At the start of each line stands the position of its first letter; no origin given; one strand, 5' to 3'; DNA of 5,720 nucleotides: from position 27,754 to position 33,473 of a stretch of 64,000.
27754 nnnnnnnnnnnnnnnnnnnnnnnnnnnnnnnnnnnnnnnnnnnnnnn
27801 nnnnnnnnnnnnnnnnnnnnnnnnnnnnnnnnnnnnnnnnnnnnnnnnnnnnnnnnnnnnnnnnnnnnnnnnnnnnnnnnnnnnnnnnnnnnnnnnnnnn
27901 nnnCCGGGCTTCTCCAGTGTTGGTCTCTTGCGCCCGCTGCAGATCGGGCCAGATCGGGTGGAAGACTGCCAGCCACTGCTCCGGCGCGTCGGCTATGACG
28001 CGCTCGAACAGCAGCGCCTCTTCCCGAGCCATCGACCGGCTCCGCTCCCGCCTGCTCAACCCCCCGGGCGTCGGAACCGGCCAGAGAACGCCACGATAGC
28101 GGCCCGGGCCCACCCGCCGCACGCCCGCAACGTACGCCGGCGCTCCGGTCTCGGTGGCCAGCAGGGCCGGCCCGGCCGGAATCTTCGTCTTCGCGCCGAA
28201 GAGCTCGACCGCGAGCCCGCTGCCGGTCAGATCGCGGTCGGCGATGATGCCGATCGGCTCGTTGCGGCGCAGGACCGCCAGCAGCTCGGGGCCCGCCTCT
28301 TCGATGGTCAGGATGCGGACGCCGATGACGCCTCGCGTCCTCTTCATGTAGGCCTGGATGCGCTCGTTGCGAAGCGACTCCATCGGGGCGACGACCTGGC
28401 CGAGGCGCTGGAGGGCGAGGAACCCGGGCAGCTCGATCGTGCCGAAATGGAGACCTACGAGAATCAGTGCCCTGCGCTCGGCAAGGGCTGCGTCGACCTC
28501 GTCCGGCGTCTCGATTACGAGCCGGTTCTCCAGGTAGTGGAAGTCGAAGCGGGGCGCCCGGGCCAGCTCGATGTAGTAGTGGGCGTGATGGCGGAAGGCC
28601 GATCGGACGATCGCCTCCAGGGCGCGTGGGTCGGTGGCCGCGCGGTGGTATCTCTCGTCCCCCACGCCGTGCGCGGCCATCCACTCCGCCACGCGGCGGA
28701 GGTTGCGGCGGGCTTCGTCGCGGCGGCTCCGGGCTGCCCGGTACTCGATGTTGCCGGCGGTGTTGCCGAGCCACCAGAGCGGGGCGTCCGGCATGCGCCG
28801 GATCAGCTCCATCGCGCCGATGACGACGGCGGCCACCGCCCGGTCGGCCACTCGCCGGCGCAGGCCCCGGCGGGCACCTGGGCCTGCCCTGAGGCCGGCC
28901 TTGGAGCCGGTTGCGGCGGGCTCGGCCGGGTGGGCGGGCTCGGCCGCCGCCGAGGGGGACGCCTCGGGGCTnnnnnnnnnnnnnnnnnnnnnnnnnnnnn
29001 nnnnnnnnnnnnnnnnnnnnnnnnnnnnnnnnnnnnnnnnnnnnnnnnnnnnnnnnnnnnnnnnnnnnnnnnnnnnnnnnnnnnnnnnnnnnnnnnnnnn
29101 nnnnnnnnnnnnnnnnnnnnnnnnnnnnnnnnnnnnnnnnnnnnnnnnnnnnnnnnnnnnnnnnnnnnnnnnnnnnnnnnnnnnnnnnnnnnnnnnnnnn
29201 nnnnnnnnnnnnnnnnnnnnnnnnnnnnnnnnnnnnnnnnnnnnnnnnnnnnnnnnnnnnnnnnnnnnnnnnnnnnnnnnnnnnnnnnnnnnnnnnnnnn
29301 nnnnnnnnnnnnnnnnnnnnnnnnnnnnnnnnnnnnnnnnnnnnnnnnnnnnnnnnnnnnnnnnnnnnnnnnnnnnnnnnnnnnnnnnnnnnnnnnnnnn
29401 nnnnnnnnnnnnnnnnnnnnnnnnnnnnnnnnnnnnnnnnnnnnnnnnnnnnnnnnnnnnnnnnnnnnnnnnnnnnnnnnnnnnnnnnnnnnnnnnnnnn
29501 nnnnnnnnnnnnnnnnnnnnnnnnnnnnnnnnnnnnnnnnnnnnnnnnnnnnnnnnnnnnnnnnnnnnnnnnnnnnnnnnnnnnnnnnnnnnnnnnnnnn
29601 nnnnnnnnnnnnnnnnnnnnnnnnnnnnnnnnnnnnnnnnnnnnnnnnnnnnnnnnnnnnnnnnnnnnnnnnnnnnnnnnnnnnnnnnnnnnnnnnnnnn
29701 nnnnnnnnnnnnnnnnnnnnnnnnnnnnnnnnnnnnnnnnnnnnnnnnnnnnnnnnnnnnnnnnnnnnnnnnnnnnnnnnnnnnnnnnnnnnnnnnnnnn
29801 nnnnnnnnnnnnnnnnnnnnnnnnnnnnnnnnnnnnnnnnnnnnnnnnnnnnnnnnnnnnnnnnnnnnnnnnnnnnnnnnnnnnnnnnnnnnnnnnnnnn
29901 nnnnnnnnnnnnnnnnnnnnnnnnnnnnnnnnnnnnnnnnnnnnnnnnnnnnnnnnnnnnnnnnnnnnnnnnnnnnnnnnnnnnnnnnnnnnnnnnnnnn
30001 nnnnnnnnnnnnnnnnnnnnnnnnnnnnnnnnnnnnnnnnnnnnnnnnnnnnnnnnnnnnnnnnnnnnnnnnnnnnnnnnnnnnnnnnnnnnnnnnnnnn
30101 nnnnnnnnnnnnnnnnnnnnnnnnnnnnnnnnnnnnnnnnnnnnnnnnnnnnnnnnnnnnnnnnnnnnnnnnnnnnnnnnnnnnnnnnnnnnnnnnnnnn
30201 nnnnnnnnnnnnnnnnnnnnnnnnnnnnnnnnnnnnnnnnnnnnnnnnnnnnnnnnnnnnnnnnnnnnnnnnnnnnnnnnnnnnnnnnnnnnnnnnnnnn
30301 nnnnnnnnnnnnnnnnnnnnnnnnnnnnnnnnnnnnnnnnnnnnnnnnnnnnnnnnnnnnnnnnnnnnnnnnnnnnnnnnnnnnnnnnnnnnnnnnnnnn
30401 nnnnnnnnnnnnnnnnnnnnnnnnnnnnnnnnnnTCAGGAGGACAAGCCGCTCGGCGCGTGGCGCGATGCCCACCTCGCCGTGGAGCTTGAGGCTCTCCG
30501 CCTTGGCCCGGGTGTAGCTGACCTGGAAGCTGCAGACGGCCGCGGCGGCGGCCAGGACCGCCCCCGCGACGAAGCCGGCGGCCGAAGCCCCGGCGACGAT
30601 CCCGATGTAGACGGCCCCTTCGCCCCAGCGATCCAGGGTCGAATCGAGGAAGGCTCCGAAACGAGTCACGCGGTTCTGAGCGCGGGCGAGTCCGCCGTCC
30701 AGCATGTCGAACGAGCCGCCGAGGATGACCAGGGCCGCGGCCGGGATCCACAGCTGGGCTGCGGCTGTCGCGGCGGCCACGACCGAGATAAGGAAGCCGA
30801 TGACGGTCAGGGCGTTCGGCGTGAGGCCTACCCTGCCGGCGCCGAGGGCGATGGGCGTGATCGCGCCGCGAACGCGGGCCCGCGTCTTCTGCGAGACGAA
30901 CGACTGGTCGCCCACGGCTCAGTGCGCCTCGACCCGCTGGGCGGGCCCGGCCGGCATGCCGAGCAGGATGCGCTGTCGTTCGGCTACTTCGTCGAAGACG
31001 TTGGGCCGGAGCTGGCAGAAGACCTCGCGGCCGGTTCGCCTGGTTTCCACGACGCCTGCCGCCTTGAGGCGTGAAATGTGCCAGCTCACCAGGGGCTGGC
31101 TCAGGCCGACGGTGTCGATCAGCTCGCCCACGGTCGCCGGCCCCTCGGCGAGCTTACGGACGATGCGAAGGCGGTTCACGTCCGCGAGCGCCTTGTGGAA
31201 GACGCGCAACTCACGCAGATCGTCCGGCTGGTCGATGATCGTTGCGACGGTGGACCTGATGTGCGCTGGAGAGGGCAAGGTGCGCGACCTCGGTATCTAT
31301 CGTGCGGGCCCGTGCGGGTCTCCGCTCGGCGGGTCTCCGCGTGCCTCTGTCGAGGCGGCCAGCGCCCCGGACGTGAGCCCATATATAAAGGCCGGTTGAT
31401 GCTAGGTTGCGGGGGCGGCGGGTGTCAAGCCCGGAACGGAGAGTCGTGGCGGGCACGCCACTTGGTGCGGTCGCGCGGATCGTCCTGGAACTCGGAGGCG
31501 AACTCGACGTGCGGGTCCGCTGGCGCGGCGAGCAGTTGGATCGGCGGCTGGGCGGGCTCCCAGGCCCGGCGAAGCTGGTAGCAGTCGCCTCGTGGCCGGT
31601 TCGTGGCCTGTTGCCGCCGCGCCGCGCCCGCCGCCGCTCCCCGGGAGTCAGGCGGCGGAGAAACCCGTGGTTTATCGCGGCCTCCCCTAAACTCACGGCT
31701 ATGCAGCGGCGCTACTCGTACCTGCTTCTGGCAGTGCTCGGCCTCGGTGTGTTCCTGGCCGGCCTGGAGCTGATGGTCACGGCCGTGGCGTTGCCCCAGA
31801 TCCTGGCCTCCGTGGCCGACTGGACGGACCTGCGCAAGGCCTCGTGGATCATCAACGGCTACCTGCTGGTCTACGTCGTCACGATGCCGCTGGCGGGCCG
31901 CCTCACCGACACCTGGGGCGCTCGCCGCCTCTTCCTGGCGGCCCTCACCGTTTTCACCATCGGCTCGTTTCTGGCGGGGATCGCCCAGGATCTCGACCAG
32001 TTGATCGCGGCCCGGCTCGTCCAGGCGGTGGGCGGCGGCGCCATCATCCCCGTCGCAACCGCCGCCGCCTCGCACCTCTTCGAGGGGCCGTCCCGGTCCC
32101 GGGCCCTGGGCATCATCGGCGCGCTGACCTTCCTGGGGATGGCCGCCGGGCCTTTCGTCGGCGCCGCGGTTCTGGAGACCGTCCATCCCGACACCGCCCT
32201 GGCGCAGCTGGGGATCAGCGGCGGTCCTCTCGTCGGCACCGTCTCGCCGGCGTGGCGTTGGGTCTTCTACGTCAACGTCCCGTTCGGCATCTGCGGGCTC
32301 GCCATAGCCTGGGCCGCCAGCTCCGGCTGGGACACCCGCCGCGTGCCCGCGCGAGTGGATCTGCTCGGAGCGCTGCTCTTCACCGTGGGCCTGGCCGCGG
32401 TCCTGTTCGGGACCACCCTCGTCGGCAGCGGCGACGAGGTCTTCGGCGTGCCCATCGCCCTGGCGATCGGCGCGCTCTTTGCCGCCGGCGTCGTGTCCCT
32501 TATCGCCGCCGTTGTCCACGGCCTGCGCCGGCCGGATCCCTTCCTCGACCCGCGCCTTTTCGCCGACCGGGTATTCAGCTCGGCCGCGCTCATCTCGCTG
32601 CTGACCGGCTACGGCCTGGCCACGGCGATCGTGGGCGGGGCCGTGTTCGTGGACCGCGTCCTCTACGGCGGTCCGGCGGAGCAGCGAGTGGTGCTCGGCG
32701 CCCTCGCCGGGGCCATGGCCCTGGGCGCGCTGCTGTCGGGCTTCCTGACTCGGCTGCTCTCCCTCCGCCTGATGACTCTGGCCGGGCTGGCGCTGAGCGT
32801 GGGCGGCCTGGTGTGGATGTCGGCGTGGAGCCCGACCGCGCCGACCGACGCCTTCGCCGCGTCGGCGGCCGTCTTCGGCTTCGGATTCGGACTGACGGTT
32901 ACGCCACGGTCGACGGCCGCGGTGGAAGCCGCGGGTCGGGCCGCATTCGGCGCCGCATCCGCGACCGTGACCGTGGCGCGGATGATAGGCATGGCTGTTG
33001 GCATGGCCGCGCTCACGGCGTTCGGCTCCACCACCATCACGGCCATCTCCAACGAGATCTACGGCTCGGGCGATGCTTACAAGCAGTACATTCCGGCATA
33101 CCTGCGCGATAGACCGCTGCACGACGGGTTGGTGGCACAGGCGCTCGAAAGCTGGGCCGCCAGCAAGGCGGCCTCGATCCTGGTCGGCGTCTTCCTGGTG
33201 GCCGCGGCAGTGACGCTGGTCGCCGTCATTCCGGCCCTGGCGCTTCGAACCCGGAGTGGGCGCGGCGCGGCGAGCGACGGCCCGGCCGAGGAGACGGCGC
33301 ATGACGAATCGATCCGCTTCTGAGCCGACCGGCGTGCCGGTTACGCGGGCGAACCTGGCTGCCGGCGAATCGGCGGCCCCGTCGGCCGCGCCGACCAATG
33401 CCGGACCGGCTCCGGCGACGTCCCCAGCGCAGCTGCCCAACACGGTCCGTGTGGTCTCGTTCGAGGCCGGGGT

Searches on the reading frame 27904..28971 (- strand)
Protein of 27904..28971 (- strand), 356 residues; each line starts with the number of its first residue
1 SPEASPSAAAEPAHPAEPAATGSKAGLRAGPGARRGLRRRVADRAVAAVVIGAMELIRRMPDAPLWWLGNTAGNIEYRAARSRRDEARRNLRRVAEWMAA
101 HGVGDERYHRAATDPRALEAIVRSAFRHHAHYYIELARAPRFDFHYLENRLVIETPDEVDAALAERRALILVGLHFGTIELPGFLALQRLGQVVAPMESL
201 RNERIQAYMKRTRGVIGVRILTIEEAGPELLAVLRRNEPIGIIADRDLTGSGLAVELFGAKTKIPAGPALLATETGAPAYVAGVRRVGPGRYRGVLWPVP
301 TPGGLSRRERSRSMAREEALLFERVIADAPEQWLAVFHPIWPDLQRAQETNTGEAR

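Call 86: search_protein_families(library=pfam, proteins=[window:27904-28971:-], max_evalue=1)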
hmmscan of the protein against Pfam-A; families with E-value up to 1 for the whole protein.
window:27904-28971:- (356 aa): 2 families
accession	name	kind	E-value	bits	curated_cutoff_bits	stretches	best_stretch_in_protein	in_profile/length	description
PF03279.18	Lip_A_acyltrans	-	1.4e-28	100.4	22.3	1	40-340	9-292/295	Bacterial lipid A biosynthesis acyltransferase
PF16732.10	ComP_DUS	-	0.098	14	27.3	1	80-141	8-65/87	Type IV minor pilin ComP, DNA uptake sequence receptor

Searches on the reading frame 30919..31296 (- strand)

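Call 27: search_protein_families(library=ncbifam, proteins=[window:30919-31296:-], max_evalue=0.001)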
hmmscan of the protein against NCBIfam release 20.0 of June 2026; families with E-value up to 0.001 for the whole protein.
window:30919-31296:- (125 aa): 7 families
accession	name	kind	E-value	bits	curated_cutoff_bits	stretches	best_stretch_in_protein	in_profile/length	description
NF033788.1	HTH_metalloreg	subfamily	1e-21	76.5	55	1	34-103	5-75/77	metalloregulator ArsR/SmtB family transcription factor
NF045707.1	Dbac_1936_reg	equivalog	1.9e-14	53.4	115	1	26-97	3-74/99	ArsR/SmtB-type metalloregulator TsoR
NF033789.1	repress_SdpR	subfamily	4.1e-14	52.2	100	1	34-105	2-73/79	autorepressor SdpR family transcription factor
NF040642.1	sulf_sens_BigR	equivalog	1.3e-12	47.6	155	1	30-97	10-77/95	sulfite-sensing transcriptional repressor BigR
NF041413.1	ArsR_Rv2640c_fam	equivalog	8.4e-11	42.3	155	1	25-101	27-106/118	Rv2640c family ArsR-like transcriptional regulator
NF047906.1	CdPbTransRegCmtR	equivalog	3.5e-09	36.5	150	1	30-96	11-77/104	Cd(II)/Pb(II)-sensing metalloregulatory transcriptional regulator CmtR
NF007528.0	PRK10141.1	subfamily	6.7e-08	32.4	97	1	28-100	5-77/117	metalloregulator ArsR/SmtB family transcription factor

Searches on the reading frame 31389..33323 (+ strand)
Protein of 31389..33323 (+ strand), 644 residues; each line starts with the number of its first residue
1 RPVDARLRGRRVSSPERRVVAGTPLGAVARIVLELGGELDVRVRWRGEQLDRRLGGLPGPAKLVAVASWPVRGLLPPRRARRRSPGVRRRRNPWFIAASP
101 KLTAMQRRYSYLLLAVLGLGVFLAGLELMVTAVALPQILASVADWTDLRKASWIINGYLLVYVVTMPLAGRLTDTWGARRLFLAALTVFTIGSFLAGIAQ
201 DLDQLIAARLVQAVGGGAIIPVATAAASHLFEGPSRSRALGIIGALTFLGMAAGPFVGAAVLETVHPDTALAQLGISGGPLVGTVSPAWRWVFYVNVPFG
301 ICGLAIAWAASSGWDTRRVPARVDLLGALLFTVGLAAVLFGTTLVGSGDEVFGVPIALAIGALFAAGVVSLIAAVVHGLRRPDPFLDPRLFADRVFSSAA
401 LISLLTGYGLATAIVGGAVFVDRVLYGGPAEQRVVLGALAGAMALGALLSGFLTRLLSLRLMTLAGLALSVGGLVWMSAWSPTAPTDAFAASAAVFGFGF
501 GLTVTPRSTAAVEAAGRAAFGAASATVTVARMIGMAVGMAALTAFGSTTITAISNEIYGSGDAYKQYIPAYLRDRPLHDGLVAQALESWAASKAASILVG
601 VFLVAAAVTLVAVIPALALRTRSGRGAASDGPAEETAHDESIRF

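Call 27: search_protein_families(library=ncbifam, proteins=[window:31389-33323:+], max_evalue=0.001)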
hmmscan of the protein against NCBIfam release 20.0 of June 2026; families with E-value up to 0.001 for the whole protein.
window:31389-33323:+ (644 aa): 40 families (the best 25 are shown)
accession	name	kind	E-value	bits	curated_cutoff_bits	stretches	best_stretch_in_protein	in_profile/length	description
TIGR00711.1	efflux_EmrB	subfamily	4.1e-56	190.7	230.2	2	113-265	3-153/485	DHA2 family efflux MFS transporter permease subunit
NF000095.1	tet_MFS_OtrB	exception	2e-23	82.8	999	1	111-543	25-434/563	oxytetracycline resistance efflux MFS transporter OtrB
NF007799.0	PRK10504.1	subfamily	9.9e-23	80.8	426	1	114-474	12-342/471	multidrug transporter subunit MdtD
NF040895.2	MFS_effux_SdrM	equivalog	5.1e-22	78.6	550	1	115-264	9-155/441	multidrug efflux MFS transporter SdrM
NF000009.1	tet_MFS_Tcr3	exception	1.3e-21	76.7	1000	1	113-611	32-502/512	tetracycline efflux MFS transporter Tcr3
NF000391.1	EmrB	exception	1.4e-21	76.7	925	1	113-545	12-417/501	multidrug efflux MFS transporter permease subunit EmrB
NF000060.1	MFS_efflux_LmrB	exception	3.4e-18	65.7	800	1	119-265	20-168/479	lincomycin efflux MFS transporter Lmr(B)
NF011571.1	PRK14995.1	subfamily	2.7e-17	62.7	701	2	122-266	16-159/493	SmvA family efflux MFS transporter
NF040856.1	FexB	exception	2.8e-17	62.7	950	1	111-547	13-421/469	chloramphenicol/florfenicol efflux MFS transporter FexB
NF000218.1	FexA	exception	1.2e-14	53.8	900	1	106-548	15-431/475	chloramphenicol/florfenicol efflux MFS transporter FexA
TIGR00880.1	2_A_01_02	superfamily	2.8e-14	53.4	131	1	153-264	2-113/141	multidrug resistance protein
NF000031.1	MFS_efflux_LmrA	exception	5.5e-14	51.7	850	1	108-546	30-437/484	lincomycin efflux MFS transporter Lmr(A)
NF012175.1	tet_MFS_L_K_45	equivalog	1.2e-13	50.7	650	1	118-266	6-153/444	Tet(L)/Tet(K)/Tet(45) family tetracycline efflux MFS transporter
NF012184.0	tet_MFS_45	exception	7.3e-13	48.3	975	1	110-267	13-168/458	tetracycline efflux MFS transporter Tet(45)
TIGR00895.1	2A0115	subfamily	1.7e-12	47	418.55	1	105-261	10-164/398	aromatic acid/H+ symport family MFS transporter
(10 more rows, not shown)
